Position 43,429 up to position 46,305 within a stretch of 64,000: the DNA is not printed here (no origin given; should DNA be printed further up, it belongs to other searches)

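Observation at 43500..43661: Identical AT-rich palindrome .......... in the promoter regions of two different TonB-dependent receptor genes: a candidate shared regulon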

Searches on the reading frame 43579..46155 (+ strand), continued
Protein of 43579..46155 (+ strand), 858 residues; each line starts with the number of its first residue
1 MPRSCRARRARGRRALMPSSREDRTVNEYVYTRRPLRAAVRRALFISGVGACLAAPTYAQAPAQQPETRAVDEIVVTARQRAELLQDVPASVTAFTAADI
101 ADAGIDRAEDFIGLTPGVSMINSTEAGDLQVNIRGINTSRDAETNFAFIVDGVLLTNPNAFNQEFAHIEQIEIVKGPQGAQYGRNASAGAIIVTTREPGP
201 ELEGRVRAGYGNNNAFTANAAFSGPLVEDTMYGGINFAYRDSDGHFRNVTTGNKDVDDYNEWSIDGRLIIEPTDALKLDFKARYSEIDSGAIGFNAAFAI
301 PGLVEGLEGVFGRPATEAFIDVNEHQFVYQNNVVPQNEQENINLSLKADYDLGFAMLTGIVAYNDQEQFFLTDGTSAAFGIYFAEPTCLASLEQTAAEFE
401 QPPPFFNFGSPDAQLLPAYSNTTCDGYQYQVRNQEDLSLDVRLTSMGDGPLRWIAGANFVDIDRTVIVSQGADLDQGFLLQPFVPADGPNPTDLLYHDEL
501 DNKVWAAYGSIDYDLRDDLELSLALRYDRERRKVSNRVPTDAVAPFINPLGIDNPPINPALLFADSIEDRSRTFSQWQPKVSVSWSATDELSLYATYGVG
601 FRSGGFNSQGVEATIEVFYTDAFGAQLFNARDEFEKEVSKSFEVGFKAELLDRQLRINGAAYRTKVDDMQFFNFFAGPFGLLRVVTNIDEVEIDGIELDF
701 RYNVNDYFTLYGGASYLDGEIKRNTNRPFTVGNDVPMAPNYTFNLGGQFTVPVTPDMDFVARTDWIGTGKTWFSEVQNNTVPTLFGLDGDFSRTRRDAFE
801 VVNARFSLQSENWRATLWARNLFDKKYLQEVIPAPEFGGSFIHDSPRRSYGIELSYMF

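Call 26: search_protein_families(library=ncbifam, proteins=[L015:18754-19401:+, L007:18692-19354:+, L015:13845-14762:+, L015:12549-13757:-, L015:14759-16828:+, L015:16851-18761:+, L009:8336-9814:-], max_evalue=0.00001)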
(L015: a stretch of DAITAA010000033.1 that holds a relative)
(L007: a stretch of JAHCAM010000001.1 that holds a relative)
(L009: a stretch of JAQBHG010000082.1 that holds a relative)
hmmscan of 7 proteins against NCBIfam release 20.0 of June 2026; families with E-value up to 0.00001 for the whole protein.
L015:18754-19401:+ (215 aa): 9 families
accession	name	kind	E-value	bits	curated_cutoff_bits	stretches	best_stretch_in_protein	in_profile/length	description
TIGR03338.1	phnR_burk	equivalog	5e-32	111.2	271.5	1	17-210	20-210/212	phosphonate utilization associated transcriptional regulator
NF003011.0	PRK03837.1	subfamily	4.4e-14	52.7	260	1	81-210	106-230/241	transcriptional regulator NanR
NF008504.0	PRK11414.1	equivalog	1.5e-11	44.5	225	1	23-197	26-199/221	GntR family transcriptional regulator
NF008576.0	PRK11534.1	equivalog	6.7e-10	39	218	1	12-206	11-210/225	DNA-binding transcriptional regulator CsiR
NF007588.0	PRK10225.1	equivalog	2e-08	33.8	442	1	12-208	13-226/257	Uxu operon transcriptional regulator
TIGR02018.2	his_ut_repres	equivalog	1e-07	31.6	220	1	15-113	6-106/226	histidine utilization transcriptional repressor HutC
NF007741.0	PRK10421.1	equivalog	3.5e-07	29.8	311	0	8-69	7-69/262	transcriptional regulator LldR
NF007442.0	PRK09990.1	equivalog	1.4e-06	27.9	301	0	6-209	8-231/256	transcriptional regulator GlcC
TIGR02325.1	C_P_lyase_phnF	equivalog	2.2e-06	27.4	156.8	1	15-72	15-73/238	phosphonate metabolism transcriptional regulator PhnF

L007:18692-19354:+ (220 aa): 10 families
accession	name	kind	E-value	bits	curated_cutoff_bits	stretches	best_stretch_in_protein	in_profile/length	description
TIGR03338.1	phnR_burk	equivalog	2e-34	119.1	271.5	1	22-215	20-210/212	phosphonate utilization associated transcriptional regulator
NF003011.0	PRK03837.1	subfamily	3.7e-16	59.4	260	1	86-215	106-230/241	transcriptional regulator NanR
NF008504.0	PRK11414.1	equivalog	1e-12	48.2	225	1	27-201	25-198/221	GntR family transcriptional regulator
NF007741.0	PRK10421.1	equivalog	1.9e-10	40.6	311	0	79-214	90-229/262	transcriptional regulator LldR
NF008576.0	PRK11534.1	equivalog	3.3e-09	36.7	218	1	18-211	12-210/225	DNA-binding transcriptional regulator CsiR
NF007442.0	PRK09990.1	equivalog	3.9e-09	36.3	301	1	16-218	13-235/256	transcriptional regulator GlcC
NF008571.0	PRK11523.1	equivalog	4.3e-08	32.9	396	1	22-215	17-222/258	transcriptional regulator ExuR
NF007001.0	PRK09464.1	equivalog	3.1e-07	30.3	330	0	25-211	22-225/254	pyruvate dehydrogenase complex transcriptional repressor PdhR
TIGR02018.2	his_ut_repres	equivalog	4.8e-07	29.4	220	1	20-118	6-106/226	histidine utilization transcriptional repressor HutC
NF007588.0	PRK10225.1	equivalog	2.9e-06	26.8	442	0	20-156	16-164/257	Uxu operon transcriptional regulator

L015:13845-14762:+ (305 aa): 23 families
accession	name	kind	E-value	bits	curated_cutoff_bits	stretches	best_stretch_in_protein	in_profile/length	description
NF004283.0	PRK05692.1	subfamily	9e-98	327.1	246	1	1-293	1-293/300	hydroxymethylglutaryl-CoA lyase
TIGR02146.1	LysS_fung_arch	equivalog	1.9e-24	86.6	413.55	1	14-238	6-220/344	homocitrate synthase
NF002085.0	PRK00915.1-2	subfamily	3.3e-19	69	517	1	3-279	10-270/504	2-isopropylmalate synthase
NF006049.0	PRK08195.1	subfamily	5.7e-16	58.5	229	1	155-274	146-260/344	4-hyroxy-2-oxovalerate/4-hydroxy-2-oxopentanoic acid aldolase,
TIGR02660.1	nifV_homocitr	equivalog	6.2e-16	58.6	462.9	1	10-287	5-266/365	homocitrate synthase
TIGR02090.1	LEU1_arch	subfamily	4.5e-15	55.6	484.75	1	8-281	2-259/363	isopropylmalate/citramalate/homocitrate synthases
TIGR03217.1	4OH_2_O_val_ald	equivalog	6.4e-14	51.9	286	1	156-271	142-252/334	4-hydroxy-2-oxovalerate aldolase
NF042433.1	CitmalDyn_Leptosp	equivalog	2.9e-11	42.6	950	1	4-267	5-262/514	(R)-citramalate synthase CimA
NF006761.0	PRK09282.1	domain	7.3e-11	41.2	402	1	132-273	133-263/591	pyruvate carboxylase subunit B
TIGR01108.1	oadA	equivalog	4.4e-10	38.6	756.5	1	131-273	127-258/582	sodium-extruding oxaloacetate decarboxylase subunit alpha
NF008985.0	PRK12331.1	equivalog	7.3e-10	38.2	718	1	129-273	130-263/465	oxaloacetate decarboxylase subunit alpha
TIGR00973.1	leuA_bact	equivalog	1.8e-09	36.6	598.7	1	144-285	133-275/494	2-isopropylmalate synthase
NF041069.1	IPMS_Sufob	equivalog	2.2e-09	37.1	600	1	11-290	5-270/371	isopropylmalate synthase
NF002086.0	PRK00915.1-3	equivalog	3.1e-09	35.9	532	1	159-288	153-283/516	2-isopropylmalate synthase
NF002087.0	PRK00915.1-4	equivalog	4.1e-09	35.5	729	1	171-239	165-236/516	2-isopropylmalate synthase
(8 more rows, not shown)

L015:12549-13757:- (402 aa): 7 families
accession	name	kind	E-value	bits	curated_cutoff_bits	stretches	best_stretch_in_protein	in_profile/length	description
NF052585.1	SucGlutTfsCaiB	equivalog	3.6e-88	295.8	750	1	7-386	4-389/394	succinate--glutarate CoA-transferase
NF041294.1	Scnl_mescCoAtase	equivalog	4.2e-77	259.8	700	1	10-381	3-379/381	succinyl-CoA:mesaconate CoA-transferase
NF003809.0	PRK05398.1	subfamily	5.5e-75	252.5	442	2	9-214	3-208/416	formyl-CoA transferase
NF008511.0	PRK11430.1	equivalog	6.4e-74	249.3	522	1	7-342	6-340/381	CoA:oxalate CoA-transferase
TIGR03253.1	oxalate_frc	equivalog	1.9e-72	244.3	504.2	2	10-214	3-207/416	formyl-CoA transferase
NF002914.1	PRK03525.1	equivalog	9.6e-45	153.2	413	1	8-399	7-394/400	L-carnitine CoA-transferase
TIGR04253.1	mesacon_CoA_iso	equivalog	2.1e-29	102.8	725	1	11-401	3-399/403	2-methylfumaryl-CoA isomerase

L015:14759-16828:+ (689 aa): 3 families
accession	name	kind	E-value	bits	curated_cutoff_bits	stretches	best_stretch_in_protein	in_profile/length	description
NF050156.1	CapLactmsAlpCapA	equivalog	2.1e-156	522.1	1000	1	3-671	1-676/689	caprolactamase subunit alpha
NF042975.2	AcphenoCarb_ApcC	equivalog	3.6e-97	326.3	1500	1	5-669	11-697/733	acetophenone carboxylase subunit gamma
NF042960.1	AcphenoCarb_ApcA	equivalog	3.5e-60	204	1250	2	152-678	133-653/658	acetophenone carboxylase subunit alpha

L015:16851-18761:+ (636 aa): 2 families
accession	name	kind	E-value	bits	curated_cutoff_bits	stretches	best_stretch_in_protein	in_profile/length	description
NF050157.1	CapLactmsBetCapB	equivalog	3.2e-53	180.9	1000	1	18-576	1-575/577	caprolactamase subunit beta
NF042976.1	AcphenoCarb_ApcD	equivalog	4.7e-38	130.9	1500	2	85-520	106-549/685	acetophenone carboxylase subunit delta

L009:8336-9814:- (492 aa): 19 families
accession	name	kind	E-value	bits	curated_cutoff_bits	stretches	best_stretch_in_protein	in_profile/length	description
NF004016.0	PRK05478.1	subfamily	8.4e-210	697.2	510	1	28-491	2-467/468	3-isopropylmalate dehydratase large subunit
NF009116.0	PRK12466.1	subfamily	2.6e-198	659.4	531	1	27-491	2-469/472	3-isopropylmalate dehydratase large subunit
TIGR00170.1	leuC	equivalog_domain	7.1e-196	651.3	560.25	1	29-489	2-465/466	3-isopropylmalate dehydratase large subunit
NF001614.1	PRK00402.1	subfamily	8.1e-112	373.9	385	2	31-332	2-282/415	aconitase/3-isopropylmalate dehydratase large subunit family protein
TIGR01343.1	hacA_fam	subfamily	9.1e-105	350.6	385.7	2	51-332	21-279/412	homoaconitate hydratase family protein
TIGR02086.1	IPMI_arch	subfamily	1.1e-94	317.5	410.15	2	32-326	3-271/411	3-isopropylmalate dehydratase/homoaconitate hydratase family large subunit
TIGR02083.1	LEU2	equivalog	3e-82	276.8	610.65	2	52-331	24-281/419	3-isopropylmalate dehydratase large subunit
NF040615.1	HacA_Meth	equivalog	4.7e-81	272.6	550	2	53-327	24-281/419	homoaconitase large subunit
NF005558.0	PRK07229.1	equivalog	1.3e-78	265.2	612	1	135-490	95-415/647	aconitate hydratase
TIGR01342.1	acon_putative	hypoth_equivalog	2.1e-64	217.9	719.15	2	137-332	94-278/655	putative aconitate hydratase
TIGR00139.1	h_aconitase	equivalog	1.8e-44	152.2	529.9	2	60-281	37-248/709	homoaconitase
TIGR01340.1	aconitase_mito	equivalog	2.8e-43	148.3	825.35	1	137-484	133-472/745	aconitate hydratase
NF006757.0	PRK09277.1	subfamily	5.1e-36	123.7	686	1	155-485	206-559/888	aconitate hydratase AcnA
NF009520.0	PRK12881.1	subfamily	6.7e-36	123.4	905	1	155-485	206-560/893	aconitate hydratase AcnA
NF006690.0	PRK09238.1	equivalog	9.4e-36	123.1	782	1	291-491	643-818/852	bifunctional aconitate hydratase 2/2-methylisocitrate dehydratase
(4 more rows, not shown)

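Call 28: find_encoding_contigs(protein=window:43654-46155:+, flank=10000, max_places=4)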
Protein window:43654-46155:+ (833 aa): no gene with exactly this product is on record in the collection.

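Call 30: search_solved_structures(query=L015:18754-19401:+, max_evalue=0.00001, show_alignments=3)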
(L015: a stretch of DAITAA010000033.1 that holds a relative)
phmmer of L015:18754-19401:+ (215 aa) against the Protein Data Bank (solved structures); distinct sequences matched with E-value up to 0.00001: 10.
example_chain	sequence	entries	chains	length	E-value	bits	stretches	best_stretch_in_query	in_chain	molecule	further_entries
7xp0_A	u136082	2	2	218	1.9e-24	90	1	12-213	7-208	Probable transcriptional regulator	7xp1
3c7j_A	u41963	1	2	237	1e-16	64.8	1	14-166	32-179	Transcriptional regulator, GntR family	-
3ihu_A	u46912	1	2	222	4.1e-12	49.8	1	8-213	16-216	Transcriptional regulator, GntR family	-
7u5q_A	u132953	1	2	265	2.5e-11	47.2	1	13-208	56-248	Transcriptional regulator, GntR family protein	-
3sxy_A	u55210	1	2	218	1.4e-09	41.5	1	12-152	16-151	Transcriptional regulator, GntR family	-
6z74_A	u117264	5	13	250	4.9e-09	39.7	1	11-210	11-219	Transcriptional regulator, GntR family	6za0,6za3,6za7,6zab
4p9f_A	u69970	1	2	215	6.2e-09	39.4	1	23-198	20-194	HTH-type transcriptional regulator mcbR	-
3fms_A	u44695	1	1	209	7.2e-09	39.2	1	13-146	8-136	Transcriptional regulator, GntR family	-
6ep3_A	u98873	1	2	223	1.5e-08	38.2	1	14-155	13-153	Lmo0651 protein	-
2hs5_A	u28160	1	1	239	1.4e-07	35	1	11-167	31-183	putative transcriptional regulator GntR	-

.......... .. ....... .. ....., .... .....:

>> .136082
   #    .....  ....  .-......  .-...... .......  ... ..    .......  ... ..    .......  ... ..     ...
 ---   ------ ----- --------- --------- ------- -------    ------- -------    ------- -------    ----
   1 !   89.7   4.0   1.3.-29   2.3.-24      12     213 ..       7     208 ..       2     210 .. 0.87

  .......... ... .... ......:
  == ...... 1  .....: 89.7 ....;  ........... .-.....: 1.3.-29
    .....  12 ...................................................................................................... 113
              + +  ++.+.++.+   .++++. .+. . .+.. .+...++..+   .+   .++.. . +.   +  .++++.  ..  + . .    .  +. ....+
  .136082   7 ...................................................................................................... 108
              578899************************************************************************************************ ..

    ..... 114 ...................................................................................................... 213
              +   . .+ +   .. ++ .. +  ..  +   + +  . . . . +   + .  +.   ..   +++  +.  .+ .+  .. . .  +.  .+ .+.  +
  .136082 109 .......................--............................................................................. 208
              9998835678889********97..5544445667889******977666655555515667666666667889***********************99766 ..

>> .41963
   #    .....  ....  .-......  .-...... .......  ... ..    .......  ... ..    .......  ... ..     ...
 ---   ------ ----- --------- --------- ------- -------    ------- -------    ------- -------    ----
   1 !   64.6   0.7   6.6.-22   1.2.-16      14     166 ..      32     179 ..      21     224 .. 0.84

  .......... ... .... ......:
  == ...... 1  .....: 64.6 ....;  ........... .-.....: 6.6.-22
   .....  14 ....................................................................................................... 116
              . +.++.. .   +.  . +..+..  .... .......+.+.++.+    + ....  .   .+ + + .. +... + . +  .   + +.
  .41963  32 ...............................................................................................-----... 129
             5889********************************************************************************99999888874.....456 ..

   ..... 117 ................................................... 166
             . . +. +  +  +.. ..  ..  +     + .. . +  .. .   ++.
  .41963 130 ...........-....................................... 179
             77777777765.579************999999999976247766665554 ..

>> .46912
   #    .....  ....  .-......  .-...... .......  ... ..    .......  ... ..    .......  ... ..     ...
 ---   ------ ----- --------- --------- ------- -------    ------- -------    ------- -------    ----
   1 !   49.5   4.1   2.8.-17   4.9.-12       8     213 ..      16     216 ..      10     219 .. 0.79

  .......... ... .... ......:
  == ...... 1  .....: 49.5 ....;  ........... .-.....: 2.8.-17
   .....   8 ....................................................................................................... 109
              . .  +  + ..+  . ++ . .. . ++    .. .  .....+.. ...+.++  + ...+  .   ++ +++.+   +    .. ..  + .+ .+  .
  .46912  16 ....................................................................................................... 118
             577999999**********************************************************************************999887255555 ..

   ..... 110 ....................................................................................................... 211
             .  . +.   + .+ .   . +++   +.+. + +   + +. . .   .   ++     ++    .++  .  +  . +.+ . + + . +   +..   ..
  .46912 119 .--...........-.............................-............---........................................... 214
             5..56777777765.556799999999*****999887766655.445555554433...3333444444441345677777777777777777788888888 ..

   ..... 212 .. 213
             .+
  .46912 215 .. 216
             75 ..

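Call 40: find_related_loci(query=A4, collection=metagenome_contigs, flank=10000)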
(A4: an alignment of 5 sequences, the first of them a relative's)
Query A4 (215 aa) in metagenome_contigs; peptide patterns used: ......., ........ (x = any residue, [..] = any of these).
385 stretches matched a pattern; 35 encode a relative of the query (tblastn E <= 1e-3); 35 distinct loci.
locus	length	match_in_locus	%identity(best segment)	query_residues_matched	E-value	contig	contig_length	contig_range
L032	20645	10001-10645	100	1-215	9e-141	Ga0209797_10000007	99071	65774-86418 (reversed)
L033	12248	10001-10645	90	1-215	6e-125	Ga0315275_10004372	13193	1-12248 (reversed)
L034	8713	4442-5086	90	1-215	5e-125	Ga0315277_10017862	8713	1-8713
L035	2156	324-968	89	1-215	8e-130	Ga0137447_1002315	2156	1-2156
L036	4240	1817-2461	89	1-215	3e-124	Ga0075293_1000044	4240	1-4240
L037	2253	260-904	88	1-215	3e-128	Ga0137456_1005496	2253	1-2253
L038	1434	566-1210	87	1-215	4e-131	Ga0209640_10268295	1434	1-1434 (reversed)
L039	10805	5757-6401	88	1-215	2e-120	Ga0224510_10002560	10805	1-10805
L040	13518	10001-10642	87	2-215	1e-117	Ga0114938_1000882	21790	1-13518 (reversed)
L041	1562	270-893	89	8-215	9e-127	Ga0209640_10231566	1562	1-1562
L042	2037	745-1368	89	8-215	7e-124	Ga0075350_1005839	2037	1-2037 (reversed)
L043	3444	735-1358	88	8-215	9e-118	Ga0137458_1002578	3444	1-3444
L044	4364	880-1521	85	2-215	7e-116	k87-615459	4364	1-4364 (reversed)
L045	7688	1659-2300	82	2-215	3e-113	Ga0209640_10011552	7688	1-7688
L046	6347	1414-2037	83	8-215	1e-112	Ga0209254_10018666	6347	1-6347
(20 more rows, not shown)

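Call 43: find_homologous_proteins(query=L015:18754-19401:+, max_evalue=1e-20)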
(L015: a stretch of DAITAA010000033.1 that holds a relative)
Query L015:18754-19401:+ (215 aa): 1754 proteins with E <= 1e-20 among 8000 candidates; the best 120 are listed.
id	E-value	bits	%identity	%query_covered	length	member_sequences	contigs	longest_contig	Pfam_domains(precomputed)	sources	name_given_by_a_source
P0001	3.4e-116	404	92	100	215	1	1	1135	PF13412.13,PF07729.18,PF00392.28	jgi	jgi:DNA-binding GntR family transcriptional regulator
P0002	8.2e-116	403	92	100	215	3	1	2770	PF13412.13,PF07729.18,PF00392.28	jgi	-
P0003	8.1e-115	399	92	100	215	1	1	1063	PF13412.13,PF07729.18,PF00392.28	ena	-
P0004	1.1e-114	399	91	100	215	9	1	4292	PF13412.13,PF07729.18,PF00392.28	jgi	jgi:DNA-binding GntR family transcriptional regulator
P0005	3.4e-114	397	90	100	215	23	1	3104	PF13412.13,PF07729.18,PF00392.28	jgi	-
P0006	1.1e-113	396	90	100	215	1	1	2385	PF13412.13,PF07729.18,PF00392.28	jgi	jgi:DNA-binding GntR family transcriptional regulator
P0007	3.3e-113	394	90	100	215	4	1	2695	PF13412.13,PF07729.18,PF00392.28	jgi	jgi:DNA-binding GntR family transcriptional regulator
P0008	4.0e-112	391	89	100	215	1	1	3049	PF13412.13,PF07729.18,PF00392.28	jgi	jgi:DNA-binding GntR family transcriptional regulator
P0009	5.0e-112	390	89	100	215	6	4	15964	PF13412.13,PF07729.18,PF00392.28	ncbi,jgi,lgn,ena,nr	ncbi:MAG: transcriptional regulator [Steroidobacteraceae bacterium]|jgi:DNA-binding GntR family tran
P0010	5.7e-112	390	89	100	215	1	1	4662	PF13412.13,PF07729.18,PF00392.28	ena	-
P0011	2.2e-111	388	88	100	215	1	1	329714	PF13412.13,PF07729.18,PF00392.28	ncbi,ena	-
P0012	4.7e-111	387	90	97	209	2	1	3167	PF13412.13,PF07729.18,PF00392.28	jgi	jgi:DNA-binding GntR family transcriptional regulator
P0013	8.9e-111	386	88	100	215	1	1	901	PF13412.13,PF07729.18,PF00392.28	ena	-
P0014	1.1e-110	386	88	100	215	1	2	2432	PF13412.13,PF07729.18,PF00392.28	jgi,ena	-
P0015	3.9e-110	384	88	100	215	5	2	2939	PF13412.13,PF07729.18,PF00392.28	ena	-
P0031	2.3e-103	362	85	97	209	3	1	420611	PF13412.13,PF07729.18,PF00392.28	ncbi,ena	-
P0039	6.3e-101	354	81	100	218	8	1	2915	PF13412.13,PF07729.18,PF00392.28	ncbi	-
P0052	6.4e-90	318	75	97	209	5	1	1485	PF07729.18,PF00392.28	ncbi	-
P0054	1.3e-89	317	75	97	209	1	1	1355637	PF13412.13,PF07729.18,PF00392.28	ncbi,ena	-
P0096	6.3e-85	302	71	97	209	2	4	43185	PF13412.13,PF07729.18,PF00392.28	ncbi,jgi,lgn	-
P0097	6.6e-85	302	69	97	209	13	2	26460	PF07729.18,PF00392.28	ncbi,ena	-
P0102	1.8e-84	300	71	97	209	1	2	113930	PF13412.13,PF07729.18,PF00392.28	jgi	jgi:DNA-binding GntR family transcriptional regulator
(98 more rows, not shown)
